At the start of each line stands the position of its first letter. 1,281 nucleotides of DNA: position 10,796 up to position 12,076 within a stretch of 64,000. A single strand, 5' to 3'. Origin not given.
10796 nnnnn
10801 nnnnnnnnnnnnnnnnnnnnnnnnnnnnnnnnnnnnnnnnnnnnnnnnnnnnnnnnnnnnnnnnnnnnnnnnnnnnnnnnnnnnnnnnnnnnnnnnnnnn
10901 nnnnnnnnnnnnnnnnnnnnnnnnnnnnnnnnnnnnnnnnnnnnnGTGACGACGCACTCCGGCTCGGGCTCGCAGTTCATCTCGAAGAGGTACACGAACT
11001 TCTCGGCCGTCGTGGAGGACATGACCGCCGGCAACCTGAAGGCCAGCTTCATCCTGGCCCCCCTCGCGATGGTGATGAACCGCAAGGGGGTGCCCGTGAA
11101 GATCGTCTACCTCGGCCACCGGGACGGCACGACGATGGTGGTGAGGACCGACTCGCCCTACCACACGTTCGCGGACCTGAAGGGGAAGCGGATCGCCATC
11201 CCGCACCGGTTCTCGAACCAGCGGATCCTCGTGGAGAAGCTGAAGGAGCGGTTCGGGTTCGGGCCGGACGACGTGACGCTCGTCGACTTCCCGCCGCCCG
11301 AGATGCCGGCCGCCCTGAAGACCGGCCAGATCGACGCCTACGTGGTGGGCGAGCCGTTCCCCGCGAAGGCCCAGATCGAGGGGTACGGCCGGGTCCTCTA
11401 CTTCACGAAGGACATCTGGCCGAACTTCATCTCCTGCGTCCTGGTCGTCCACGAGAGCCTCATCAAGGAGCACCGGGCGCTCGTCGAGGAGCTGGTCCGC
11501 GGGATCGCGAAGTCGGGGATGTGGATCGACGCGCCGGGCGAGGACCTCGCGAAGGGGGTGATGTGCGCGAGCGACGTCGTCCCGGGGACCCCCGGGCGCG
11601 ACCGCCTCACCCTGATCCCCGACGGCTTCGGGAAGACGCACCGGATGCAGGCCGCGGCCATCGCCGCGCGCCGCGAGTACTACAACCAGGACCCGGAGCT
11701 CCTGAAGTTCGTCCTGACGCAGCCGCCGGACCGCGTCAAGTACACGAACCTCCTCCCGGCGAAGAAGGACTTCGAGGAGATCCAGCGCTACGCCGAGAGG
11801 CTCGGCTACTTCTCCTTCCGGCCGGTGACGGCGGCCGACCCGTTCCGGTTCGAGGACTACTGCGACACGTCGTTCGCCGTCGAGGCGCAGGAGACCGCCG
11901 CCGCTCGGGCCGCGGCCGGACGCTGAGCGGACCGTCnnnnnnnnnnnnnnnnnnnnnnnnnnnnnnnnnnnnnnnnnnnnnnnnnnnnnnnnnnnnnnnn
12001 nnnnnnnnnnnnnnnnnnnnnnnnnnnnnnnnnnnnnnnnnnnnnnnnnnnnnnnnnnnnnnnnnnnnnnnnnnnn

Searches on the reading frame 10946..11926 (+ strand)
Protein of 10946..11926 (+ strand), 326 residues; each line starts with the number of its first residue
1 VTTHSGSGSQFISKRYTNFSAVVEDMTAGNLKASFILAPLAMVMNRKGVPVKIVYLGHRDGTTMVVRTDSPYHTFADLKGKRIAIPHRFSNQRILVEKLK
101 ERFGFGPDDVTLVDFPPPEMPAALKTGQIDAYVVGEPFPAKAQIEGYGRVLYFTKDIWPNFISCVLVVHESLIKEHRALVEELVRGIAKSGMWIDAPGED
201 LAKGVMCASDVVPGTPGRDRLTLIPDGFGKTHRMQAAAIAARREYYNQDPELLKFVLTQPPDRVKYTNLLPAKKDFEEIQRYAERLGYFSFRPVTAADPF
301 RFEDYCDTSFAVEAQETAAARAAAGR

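Call 32: search_protein_families(library=pfam, proteins=[window:10946-11926:+], max_evalue=0.0001)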
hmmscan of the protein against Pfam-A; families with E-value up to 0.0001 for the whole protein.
window:10946-11926:+ (326 aa): 4 families
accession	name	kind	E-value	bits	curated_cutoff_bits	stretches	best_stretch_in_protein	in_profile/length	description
PF13379.11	NMT1_2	-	1.6e-29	104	24.7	1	17-198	43-242/252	NMT1-like family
PF09084.16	NMT1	-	2.6e-18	67.2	20.5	1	42-191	54-206/216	NMT1/THI5 like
PF12974.12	Phosphonate-bd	-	3.3e-07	30.4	27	1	10-107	30-133/242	ABC transporter, phosphonate, periplasmic substrate-binding protein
PF16868.10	NMT1_3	-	4.6e-06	26.9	27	1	61-140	92-172/289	NMT1-like family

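Call 54: find_encoding_contigs(protein=window:10946-11926:+, flank=10000, max_places=2)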
Protein window:10946-11926:+ (326 aa): 1 contig read that carries it; 1 place shown.
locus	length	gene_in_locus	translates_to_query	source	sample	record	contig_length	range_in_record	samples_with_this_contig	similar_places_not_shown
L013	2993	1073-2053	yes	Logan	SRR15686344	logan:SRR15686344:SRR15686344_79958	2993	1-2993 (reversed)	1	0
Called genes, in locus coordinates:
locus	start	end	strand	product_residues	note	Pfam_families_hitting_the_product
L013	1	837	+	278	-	?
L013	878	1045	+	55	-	-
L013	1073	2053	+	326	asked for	PF12974:Phosphonate-bd (weak), PF13379:NMT1_2, PF09084:NMT1, PF16868:NMT1_3 (weak)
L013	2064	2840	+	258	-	PF00528:BPD_transp_1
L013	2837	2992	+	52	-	?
